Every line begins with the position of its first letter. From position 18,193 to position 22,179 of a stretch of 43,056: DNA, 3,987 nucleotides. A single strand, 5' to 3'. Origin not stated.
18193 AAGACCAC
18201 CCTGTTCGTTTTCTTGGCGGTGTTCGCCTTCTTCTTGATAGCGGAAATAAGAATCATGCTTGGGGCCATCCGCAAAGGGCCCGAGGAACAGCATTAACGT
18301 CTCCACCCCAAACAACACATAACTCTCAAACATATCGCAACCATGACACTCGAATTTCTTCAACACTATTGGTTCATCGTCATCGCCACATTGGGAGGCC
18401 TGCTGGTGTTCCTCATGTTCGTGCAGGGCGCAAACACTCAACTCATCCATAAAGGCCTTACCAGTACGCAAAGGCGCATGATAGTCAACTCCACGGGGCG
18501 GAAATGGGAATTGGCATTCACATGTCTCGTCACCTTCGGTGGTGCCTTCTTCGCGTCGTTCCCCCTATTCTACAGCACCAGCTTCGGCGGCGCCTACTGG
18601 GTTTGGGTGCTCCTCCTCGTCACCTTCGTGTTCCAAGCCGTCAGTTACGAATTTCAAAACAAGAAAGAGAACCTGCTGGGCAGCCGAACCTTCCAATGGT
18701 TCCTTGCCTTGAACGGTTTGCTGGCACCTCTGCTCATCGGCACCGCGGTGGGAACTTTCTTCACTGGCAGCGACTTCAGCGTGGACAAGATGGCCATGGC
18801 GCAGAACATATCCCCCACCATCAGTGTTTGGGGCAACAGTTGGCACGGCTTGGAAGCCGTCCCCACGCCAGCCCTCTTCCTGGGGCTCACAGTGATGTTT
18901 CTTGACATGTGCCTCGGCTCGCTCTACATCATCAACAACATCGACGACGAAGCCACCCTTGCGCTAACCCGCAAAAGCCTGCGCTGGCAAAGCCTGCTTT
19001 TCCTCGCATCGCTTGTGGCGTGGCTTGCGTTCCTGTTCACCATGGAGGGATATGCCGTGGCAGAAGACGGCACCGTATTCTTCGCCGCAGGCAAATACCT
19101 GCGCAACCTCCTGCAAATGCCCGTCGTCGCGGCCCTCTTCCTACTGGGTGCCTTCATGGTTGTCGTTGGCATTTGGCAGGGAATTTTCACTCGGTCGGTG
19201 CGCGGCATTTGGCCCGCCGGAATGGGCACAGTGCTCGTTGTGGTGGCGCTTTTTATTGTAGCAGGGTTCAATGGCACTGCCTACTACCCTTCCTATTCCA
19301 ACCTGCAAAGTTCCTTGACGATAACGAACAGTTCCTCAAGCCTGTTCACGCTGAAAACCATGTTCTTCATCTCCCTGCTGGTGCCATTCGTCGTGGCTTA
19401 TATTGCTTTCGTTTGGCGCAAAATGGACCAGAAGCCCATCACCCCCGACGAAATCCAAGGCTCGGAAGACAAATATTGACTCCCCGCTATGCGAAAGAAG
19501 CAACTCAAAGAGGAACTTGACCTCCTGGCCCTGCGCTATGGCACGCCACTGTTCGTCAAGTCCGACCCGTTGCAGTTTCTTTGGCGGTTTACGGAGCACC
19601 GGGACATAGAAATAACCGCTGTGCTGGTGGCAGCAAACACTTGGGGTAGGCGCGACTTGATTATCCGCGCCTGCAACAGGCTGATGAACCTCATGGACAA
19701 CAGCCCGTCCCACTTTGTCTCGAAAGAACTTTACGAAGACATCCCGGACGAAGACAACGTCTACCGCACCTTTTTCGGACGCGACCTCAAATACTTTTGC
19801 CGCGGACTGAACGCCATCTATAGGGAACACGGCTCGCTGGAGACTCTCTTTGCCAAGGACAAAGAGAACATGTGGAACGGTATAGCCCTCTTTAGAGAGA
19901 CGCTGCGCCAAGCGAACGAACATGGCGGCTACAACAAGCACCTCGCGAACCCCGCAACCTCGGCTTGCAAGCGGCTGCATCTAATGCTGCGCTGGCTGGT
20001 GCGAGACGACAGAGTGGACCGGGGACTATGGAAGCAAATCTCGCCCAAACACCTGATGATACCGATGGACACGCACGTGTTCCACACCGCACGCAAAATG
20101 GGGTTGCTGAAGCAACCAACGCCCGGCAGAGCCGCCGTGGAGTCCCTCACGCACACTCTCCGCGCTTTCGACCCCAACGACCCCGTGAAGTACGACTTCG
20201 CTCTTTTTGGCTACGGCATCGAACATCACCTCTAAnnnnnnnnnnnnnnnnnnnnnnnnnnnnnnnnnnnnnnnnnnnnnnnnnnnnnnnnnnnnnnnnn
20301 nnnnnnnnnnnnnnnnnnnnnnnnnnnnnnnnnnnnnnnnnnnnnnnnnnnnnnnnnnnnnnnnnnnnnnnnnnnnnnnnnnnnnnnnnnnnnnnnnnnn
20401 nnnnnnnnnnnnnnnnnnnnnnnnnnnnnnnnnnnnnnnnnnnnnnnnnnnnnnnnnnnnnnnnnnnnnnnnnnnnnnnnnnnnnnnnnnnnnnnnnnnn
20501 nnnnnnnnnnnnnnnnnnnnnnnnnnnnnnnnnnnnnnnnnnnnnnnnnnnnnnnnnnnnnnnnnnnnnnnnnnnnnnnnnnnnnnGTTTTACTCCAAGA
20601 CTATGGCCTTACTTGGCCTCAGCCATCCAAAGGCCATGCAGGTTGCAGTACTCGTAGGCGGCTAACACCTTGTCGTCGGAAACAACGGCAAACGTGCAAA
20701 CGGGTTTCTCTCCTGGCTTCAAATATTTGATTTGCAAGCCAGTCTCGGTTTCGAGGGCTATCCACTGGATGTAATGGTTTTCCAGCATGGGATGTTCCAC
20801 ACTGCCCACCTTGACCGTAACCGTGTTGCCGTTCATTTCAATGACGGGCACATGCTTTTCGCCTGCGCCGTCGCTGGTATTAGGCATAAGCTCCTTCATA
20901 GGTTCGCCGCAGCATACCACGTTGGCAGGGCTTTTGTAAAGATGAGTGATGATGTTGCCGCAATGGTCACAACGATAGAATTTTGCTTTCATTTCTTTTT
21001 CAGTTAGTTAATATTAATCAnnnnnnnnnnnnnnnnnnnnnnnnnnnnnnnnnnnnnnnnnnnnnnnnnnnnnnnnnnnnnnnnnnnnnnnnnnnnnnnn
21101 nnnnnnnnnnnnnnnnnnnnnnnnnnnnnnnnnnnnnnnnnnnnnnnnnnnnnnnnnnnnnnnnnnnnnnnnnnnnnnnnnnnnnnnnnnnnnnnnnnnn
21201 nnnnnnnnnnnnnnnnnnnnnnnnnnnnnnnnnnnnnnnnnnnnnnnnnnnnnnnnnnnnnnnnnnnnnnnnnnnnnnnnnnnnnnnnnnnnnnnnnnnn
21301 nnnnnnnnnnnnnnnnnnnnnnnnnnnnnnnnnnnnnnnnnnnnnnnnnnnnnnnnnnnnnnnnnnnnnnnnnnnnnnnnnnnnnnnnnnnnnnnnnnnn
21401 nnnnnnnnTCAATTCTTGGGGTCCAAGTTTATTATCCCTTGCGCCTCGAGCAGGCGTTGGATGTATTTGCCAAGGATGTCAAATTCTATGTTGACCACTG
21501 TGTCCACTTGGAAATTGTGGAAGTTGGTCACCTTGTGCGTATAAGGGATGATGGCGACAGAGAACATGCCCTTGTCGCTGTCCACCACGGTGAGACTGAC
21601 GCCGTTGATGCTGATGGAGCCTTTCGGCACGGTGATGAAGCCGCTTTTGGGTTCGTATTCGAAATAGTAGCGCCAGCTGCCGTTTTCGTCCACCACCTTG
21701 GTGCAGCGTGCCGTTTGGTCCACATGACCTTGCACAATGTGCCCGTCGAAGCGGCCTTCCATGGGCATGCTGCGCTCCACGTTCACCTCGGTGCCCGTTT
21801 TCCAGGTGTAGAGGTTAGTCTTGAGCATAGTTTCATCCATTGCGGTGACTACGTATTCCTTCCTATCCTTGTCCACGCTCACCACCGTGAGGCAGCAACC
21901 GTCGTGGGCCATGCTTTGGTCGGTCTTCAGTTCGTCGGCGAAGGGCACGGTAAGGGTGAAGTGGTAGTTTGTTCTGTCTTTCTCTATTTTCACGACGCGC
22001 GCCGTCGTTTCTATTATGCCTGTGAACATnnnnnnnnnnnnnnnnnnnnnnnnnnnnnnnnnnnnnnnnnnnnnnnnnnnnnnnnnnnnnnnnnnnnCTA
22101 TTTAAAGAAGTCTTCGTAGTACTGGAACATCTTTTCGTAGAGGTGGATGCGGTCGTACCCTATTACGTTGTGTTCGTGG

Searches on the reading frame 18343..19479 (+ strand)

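Call 9: search_protein_families(library=pfam, proteins=[window:18343-19479:+], max_evalue=0.001)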
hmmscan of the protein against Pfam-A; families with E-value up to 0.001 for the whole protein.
window:18343-19479:+ (378 aa): 1 family
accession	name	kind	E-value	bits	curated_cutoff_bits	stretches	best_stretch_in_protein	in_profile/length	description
PF02322.20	Cyt_bd_oxida_II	-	1.1e-57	196.1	35.6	1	6-361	1-302/302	Cytochrome bd terminal oxidase subunit II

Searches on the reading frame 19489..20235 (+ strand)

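Call 9: search_protein_families(library=pfam, proteins=[window:19489-20235:+], max_evalue=0.001)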
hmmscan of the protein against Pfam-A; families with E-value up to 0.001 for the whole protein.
window:19489-20235:+ (248 aa): 1 family
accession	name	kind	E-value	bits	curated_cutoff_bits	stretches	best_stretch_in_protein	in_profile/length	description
PF09674.15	DUF2400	-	5e-73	246.3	25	1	26-245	1-225/225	Protein of unknown function (DUF2400)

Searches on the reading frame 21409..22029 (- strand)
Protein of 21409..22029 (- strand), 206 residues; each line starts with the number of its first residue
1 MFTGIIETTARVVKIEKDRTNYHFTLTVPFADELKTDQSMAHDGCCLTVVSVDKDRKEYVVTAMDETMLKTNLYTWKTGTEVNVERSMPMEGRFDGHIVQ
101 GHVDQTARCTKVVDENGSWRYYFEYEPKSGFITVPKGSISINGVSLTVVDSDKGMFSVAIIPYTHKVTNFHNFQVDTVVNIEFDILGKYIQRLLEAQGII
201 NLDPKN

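Call 9: search_protein_families(library=pfam, proteins=[window:21409-22029:-], max_evalue=0.001)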
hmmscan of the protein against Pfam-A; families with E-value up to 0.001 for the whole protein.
window:21409-22029:- (206 aa): 1 family
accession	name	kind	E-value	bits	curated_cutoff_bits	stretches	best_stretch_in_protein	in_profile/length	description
PF00677.23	Lum_binding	-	5.9e-43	145.2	27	2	100-184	1-86/86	Lumazine binding domain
